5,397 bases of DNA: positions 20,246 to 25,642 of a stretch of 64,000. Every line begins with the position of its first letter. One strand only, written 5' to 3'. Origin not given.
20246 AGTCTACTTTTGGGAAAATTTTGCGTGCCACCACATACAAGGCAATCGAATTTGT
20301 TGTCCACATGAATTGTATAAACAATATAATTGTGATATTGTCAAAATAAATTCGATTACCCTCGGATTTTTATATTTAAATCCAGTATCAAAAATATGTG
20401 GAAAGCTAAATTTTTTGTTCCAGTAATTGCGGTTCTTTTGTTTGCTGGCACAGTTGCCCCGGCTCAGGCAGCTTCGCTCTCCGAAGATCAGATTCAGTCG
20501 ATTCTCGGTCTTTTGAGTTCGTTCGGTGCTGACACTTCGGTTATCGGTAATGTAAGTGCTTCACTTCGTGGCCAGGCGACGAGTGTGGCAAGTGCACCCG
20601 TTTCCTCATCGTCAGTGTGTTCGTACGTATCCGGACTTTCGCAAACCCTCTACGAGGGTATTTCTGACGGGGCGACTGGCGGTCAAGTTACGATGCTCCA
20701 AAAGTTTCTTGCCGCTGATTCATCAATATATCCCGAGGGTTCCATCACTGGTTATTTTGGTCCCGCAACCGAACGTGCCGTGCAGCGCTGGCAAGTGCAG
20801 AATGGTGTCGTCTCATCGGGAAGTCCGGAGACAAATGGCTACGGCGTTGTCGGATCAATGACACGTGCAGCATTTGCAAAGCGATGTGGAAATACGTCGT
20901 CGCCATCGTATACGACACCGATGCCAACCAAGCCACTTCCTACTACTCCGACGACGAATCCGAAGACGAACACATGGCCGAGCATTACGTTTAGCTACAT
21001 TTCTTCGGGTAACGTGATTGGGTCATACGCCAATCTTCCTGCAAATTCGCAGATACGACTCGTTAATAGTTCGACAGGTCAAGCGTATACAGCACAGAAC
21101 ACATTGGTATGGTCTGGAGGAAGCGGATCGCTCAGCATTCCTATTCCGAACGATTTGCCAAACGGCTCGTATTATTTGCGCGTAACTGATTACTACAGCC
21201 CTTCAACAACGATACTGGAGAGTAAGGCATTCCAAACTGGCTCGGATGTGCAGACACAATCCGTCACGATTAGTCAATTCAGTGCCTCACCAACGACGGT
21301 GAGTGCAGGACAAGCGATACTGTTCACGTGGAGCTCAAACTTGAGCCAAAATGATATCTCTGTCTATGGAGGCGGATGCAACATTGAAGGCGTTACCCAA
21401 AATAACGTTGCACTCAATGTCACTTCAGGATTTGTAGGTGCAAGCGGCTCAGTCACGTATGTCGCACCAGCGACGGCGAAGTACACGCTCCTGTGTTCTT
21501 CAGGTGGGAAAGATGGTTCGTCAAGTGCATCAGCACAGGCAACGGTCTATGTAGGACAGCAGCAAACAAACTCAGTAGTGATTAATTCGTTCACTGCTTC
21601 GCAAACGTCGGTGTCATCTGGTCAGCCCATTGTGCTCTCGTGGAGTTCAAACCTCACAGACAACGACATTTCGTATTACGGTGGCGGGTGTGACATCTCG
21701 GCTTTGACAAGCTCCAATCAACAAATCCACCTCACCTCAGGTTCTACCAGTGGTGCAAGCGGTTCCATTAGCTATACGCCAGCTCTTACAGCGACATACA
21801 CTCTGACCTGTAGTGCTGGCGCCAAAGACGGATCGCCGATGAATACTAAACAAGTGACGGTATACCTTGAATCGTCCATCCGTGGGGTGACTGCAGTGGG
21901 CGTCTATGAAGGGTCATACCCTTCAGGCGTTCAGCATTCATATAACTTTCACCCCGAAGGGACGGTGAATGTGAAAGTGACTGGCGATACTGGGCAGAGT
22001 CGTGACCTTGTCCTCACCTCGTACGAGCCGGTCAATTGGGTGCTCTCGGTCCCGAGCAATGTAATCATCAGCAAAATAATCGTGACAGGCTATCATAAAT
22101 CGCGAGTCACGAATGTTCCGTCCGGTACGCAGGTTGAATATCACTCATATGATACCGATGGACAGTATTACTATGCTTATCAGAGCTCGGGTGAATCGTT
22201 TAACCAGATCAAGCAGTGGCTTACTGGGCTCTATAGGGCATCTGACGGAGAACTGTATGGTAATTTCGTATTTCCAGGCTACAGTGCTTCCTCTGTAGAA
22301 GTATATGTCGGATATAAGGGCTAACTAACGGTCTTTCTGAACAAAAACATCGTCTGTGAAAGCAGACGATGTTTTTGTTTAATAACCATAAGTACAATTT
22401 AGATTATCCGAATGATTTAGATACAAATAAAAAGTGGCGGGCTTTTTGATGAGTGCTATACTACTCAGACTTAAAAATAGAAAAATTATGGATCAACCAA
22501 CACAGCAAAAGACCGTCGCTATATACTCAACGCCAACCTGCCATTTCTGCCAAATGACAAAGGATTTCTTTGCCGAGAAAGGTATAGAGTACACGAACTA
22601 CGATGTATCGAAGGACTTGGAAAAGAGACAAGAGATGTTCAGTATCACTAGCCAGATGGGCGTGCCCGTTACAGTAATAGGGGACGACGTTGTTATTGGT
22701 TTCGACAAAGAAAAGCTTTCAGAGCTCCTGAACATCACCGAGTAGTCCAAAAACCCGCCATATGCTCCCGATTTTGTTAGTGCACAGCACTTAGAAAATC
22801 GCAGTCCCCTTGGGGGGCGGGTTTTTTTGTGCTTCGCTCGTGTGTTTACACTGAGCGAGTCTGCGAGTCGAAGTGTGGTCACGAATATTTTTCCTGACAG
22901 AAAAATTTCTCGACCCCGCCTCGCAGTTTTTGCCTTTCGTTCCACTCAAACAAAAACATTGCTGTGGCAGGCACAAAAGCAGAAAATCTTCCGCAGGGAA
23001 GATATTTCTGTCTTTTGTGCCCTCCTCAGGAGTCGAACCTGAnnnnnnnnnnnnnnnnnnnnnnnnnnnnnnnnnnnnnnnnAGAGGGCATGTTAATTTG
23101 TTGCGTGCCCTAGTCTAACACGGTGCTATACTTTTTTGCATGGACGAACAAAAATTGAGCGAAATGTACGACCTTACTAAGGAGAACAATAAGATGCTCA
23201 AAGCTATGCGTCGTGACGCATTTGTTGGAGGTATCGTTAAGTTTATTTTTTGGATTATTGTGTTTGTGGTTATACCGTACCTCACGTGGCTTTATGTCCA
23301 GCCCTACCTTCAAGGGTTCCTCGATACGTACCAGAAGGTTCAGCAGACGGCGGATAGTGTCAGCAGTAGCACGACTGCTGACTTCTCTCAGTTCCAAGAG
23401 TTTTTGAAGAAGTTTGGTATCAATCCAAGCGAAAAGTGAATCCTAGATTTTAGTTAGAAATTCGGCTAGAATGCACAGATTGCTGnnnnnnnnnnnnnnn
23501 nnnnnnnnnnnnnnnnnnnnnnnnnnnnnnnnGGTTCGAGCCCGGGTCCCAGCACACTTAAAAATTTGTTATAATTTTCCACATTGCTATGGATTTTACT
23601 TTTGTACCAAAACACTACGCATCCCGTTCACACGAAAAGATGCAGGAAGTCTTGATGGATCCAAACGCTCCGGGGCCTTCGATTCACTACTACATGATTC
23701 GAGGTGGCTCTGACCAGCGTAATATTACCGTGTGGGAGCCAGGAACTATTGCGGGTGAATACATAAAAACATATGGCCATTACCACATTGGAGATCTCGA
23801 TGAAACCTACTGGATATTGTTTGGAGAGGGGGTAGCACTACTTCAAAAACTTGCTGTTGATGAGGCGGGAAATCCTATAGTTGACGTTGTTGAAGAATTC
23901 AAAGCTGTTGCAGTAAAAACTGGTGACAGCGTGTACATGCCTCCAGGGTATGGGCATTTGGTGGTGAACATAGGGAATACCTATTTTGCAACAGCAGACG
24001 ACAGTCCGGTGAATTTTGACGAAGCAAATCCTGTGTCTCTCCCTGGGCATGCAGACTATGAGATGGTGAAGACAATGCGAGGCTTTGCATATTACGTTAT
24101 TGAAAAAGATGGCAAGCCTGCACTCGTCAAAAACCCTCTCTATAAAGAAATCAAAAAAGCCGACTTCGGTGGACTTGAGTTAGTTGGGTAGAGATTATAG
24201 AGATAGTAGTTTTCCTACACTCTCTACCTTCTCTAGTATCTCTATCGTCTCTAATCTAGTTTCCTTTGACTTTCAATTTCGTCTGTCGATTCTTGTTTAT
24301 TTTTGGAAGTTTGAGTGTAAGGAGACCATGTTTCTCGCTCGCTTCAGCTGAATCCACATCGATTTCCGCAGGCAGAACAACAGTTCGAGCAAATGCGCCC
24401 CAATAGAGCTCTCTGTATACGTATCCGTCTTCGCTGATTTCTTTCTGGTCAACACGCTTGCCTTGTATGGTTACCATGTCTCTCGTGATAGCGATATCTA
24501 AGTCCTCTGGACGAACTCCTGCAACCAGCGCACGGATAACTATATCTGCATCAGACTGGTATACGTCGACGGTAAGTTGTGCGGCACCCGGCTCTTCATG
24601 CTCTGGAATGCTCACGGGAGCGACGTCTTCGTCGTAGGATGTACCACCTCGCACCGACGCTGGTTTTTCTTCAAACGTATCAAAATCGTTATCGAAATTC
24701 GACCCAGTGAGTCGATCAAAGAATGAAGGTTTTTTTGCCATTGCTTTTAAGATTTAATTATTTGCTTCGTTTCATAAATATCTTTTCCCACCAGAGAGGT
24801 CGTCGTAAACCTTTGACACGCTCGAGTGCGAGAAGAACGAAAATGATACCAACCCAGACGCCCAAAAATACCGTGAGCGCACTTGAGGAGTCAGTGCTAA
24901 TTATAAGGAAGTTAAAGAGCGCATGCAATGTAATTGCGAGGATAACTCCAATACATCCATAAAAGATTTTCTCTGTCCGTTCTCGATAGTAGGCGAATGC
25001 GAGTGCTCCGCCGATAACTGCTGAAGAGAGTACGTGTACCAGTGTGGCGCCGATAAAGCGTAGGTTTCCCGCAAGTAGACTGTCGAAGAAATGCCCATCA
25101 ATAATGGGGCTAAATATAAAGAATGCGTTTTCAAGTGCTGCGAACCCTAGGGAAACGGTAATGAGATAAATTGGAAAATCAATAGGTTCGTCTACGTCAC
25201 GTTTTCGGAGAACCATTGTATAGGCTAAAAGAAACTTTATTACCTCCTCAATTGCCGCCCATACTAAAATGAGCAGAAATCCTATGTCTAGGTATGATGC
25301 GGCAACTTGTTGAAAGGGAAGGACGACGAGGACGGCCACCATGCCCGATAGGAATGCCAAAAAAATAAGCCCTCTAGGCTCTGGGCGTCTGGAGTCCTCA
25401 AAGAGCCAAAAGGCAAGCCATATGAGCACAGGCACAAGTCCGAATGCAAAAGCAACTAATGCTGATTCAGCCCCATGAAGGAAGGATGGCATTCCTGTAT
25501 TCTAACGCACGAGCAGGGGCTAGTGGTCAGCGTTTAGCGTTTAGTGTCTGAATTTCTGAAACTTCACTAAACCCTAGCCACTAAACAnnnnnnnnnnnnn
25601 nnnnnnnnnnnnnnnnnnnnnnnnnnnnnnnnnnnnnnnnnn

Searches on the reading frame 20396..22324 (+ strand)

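Call 9: search_protein_families(library=pfam, proteins=[window:20396-22324:+], max_evalue=0.001)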
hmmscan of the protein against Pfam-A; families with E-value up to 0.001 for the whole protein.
window:20396-22324:+ (642 aa): 1 family
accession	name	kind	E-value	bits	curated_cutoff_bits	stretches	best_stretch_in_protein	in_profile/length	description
PF01471.23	PG_binding_1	-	1.2e-07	32.3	23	1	95-142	2-47/57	Putative peptidoglycan binding domain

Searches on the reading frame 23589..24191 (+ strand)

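Call 38: search_protein_families(library=pfam, proteins=[window:23589-24191:+], max_evalue=0.001)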
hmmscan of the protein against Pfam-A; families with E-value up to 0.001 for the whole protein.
window:23589-24191:+ (200 aa): 2 families
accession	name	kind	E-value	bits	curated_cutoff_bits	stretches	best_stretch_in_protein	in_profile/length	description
PF06560.17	GPI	-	1.5e-20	73.7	20.7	1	43-175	51-170/182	Glucose-6-phosphate isomerase (GPI)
PF07883.17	Cupin_2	-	0.00011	22.2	27.2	0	105-131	36-62/70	Cupin domain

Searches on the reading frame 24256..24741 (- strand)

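Call 38: search_protein_families(library=pfam, proteins=[window:24256-24741:-], max_evalue=0.001)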
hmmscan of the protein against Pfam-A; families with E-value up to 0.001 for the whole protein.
window:24256-24741:- (161 aa): 1 family
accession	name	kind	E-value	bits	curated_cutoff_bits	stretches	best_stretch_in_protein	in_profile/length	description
PF00011.27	HSP20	-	3.4e-15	56.4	20.8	1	61-154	3-94/102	Hsp20/alpha crystallin family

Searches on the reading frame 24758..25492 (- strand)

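Call 38: search_protein_families(library=pfam, proteins=[window:24758-25492:-], max_evalue=0.001)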
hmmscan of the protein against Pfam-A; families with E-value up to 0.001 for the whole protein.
window:24758-25492:- (244 aa): 1 family
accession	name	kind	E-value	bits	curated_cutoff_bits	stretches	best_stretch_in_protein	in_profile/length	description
PF13367.11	PrsW-protease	-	3.4e-23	82.6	23.5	1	38-220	1-194/196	PrsW family intramembrane metalloprotease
